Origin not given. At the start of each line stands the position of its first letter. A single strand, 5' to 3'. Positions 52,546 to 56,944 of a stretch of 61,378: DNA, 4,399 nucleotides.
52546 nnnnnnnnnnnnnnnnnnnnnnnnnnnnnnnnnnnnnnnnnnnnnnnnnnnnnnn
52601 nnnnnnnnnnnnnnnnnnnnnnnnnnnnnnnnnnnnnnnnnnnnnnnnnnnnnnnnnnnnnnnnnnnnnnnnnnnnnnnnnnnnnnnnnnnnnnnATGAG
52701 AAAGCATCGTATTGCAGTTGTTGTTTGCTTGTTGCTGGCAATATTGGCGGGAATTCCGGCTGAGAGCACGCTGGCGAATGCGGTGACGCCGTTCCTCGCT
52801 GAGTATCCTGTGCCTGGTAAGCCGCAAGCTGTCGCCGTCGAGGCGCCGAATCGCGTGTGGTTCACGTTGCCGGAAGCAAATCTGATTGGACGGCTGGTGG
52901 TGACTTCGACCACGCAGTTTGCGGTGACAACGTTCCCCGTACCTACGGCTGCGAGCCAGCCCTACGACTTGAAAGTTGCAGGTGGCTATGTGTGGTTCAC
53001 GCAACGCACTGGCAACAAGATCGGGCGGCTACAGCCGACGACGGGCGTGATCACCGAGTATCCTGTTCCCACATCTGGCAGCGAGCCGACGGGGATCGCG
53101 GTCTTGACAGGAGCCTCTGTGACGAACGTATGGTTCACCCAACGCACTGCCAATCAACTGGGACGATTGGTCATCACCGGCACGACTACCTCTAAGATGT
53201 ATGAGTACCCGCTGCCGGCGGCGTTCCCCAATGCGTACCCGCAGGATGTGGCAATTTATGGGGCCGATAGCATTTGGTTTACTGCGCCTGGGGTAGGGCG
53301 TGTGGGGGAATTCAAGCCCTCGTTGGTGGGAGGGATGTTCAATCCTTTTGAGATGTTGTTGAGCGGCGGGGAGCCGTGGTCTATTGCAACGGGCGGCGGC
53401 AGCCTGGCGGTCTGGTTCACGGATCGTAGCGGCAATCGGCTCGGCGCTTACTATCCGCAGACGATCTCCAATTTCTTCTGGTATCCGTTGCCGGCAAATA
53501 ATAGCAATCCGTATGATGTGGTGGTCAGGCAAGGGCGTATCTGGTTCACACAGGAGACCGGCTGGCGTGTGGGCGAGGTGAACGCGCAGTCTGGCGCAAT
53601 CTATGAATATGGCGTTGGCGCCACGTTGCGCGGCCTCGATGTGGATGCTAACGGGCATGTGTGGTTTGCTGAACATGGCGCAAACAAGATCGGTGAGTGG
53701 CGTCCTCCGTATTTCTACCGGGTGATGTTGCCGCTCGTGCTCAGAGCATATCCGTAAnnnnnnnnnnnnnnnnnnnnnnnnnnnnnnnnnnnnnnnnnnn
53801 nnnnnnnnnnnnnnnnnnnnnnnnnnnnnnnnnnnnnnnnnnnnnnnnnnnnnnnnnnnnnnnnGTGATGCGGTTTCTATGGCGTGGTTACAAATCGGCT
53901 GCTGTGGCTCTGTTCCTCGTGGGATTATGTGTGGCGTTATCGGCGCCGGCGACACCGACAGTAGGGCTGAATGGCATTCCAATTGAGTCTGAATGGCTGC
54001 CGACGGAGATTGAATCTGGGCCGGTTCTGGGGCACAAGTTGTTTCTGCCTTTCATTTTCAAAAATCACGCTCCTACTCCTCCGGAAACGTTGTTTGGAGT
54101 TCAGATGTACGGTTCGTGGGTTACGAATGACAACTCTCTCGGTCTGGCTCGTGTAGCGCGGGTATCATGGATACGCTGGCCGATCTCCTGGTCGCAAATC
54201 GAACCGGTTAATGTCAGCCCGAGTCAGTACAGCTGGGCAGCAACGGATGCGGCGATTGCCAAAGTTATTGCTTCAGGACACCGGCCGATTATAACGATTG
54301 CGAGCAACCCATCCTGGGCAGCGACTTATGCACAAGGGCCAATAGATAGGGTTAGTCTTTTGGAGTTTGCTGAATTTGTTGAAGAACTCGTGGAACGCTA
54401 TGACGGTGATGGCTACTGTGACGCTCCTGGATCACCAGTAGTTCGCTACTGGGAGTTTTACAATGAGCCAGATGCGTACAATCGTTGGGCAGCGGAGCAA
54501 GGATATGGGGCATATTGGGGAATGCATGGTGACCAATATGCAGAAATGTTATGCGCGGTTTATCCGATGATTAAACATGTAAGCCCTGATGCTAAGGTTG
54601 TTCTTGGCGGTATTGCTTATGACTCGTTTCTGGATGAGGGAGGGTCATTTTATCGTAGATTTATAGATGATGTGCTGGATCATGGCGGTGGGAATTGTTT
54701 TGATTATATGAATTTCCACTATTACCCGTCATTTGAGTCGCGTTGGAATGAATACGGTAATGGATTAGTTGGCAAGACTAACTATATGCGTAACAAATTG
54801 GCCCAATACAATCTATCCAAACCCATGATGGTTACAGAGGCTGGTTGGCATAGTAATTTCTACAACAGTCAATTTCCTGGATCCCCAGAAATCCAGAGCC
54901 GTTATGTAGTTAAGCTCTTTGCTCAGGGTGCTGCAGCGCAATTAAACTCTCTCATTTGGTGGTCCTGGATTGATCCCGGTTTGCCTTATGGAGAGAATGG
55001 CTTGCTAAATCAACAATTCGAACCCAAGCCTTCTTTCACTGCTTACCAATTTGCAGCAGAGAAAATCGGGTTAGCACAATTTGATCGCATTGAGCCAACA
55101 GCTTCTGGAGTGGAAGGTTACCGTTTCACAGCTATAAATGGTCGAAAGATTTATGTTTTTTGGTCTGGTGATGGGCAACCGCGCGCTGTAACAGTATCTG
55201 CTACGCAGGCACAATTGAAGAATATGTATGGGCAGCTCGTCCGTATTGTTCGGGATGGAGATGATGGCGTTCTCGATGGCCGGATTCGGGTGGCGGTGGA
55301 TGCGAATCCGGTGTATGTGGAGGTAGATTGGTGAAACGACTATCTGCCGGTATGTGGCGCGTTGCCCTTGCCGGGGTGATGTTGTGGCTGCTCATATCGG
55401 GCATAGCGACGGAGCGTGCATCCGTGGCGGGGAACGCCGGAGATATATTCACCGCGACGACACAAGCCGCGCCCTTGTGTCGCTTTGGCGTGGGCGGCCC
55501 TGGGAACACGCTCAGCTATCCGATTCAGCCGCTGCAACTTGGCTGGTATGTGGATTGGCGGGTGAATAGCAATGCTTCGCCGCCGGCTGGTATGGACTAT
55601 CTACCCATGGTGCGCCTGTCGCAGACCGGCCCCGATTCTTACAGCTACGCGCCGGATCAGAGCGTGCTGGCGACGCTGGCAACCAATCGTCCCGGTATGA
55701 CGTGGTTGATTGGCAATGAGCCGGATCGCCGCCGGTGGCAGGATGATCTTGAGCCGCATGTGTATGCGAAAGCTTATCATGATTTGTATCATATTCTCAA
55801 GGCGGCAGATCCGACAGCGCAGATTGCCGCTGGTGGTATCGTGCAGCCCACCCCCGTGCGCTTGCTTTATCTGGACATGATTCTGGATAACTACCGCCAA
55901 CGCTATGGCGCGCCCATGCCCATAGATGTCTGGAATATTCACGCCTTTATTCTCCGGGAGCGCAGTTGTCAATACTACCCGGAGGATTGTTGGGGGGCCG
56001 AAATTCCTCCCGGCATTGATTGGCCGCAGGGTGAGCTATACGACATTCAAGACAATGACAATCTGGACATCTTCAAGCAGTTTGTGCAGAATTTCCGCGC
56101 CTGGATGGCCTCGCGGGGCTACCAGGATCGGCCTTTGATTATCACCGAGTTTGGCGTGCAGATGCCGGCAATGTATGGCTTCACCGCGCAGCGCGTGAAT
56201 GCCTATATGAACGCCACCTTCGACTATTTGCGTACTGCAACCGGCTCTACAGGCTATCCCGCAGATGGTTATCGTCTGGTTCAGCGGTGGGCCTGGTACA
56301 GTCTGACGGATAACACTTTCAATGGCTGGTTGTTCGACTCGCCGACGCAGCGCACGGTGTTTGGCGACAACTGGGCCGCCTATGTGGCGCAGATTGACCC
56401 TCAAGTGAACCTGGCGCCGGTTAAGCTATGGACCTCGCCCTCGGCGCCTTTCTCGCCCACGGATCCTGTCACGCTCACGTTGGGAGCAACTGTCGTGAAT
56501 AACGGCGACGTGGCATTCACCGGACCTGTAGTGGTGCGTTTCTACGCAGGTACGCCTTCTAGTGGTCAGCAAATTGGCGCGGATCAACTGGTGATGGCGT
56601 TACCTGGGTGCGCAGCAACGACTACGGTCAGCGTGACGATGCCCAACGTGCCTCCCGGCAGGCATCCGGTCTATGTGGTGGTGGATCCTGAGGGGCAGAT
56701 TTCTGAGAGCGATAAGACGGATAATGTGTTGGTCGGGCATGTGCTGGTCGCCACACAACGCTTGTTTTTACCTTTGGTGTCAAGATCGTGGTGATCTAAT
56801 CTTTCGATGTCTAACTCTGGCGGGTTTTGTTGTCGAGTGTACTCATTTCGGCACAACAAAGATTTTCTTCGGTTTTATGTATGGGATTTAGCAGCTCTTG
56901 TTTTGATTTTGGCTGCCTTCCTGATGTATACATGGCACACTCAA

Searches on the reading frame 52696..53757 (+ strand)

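Call 97: search_protein_families(library=pfam, proteins=[window:52696-53757:+], max_evalue=0.001)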
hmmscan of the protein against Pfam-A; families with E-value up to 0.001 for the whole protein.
window:52696-53757:+ (353 aa): 4 families
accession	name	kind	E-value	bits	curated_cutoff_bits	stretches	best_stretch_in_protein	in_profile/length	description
PF24684.1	Vgb_lyase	-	4.5e-60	203.4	50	2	36-289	47-285/290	Virginiamycin B lyase family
PF21959.2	DUF6923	-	0.00028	21.2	27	0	72-134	117-179/234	Repeat of unknown function (DUF6923)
PF08450.18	SGL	-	0.00031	20.9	26.3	0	96-148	194-243/246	SMP-30/Gluconolactonase/LRE-like region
PF11142.13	DUF2917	-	0.00076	19.2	25.5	0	274-289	18-33/59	Protein of unknown function (DUF2917)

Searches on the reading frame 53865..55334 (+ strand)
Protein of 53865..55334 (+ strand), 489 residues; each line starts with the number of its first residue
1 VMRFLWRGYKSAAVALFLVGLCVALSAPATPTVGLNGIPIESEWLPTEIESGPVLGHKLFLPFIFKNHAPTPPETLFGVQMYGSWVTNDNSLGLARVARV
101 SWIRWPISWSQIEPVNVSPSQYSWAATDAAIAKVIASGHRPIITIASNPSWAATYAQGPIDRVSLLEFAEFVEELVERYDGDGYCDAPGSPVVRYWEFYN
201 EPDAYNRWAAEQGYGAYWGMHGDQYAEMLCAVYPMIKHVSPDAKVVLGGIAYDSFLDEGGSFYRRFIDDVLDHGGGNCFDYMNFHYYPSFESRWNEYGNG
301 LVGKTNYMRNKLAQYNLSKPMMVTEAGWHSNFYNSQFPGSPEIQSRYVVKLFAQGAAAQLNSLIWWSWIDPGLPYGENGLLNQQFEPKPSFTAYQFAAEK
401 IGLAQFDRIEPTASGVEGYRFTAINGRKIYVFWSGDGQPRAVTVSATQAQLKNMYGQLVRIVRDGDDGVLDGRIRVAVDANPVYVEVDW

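Call 97: search_protein_families(library=pfam, proteins=[window:53865-55334:+], max_evalue=0.001)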
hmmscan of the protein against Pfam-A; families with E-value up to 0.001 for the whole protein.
window:53865-55334:+ (489 aa): 1 family
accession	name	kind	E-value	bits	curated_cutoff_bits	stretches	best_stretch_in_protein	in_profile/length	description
PF00150.24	Cellulase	-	8.4e-06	25.9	23.5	1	77-368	11-268/272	Cellulase (glycosyl hydrolase family 5)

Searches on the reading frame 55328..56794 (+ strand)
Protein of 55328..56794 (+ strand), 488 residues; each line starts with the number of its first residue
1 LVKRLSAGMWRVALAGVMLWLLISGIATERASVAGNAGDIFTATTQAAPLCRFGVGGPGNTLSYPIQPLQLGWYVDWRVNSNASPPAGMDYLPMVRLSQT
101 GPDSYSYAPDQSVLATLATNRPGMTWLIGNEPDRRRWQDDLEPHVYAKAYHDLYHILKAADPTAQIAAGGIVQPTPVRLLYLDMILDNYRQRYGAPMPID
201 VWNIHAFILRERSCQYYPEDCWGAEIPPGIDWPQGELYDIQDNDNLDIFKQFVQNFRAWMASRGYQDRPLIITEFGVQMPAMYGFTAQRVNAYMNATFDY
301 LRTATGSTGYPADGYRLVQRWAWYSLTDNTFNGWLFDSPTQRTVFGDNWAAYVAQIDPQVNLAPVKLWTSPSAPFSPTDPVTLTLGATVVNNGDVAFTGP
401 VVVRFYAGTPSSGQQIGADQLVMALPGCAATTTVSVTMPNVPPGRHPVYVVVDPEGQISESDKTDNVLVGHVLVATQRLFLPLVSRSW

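Call 97: search_protein_families(library=pfam, proteins=[window:55328-56794:+], max_evalue=0.001)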
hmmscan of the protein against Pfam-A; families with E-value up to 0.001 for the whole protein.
window:55328-56794:+ (488 aa): 1 family
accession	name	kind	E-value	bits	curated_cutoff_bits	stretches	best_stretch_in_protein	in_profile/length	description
PF07705.17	CARDB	-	3.4e-07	30.8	22.7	1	372-468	10-99/101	CARDB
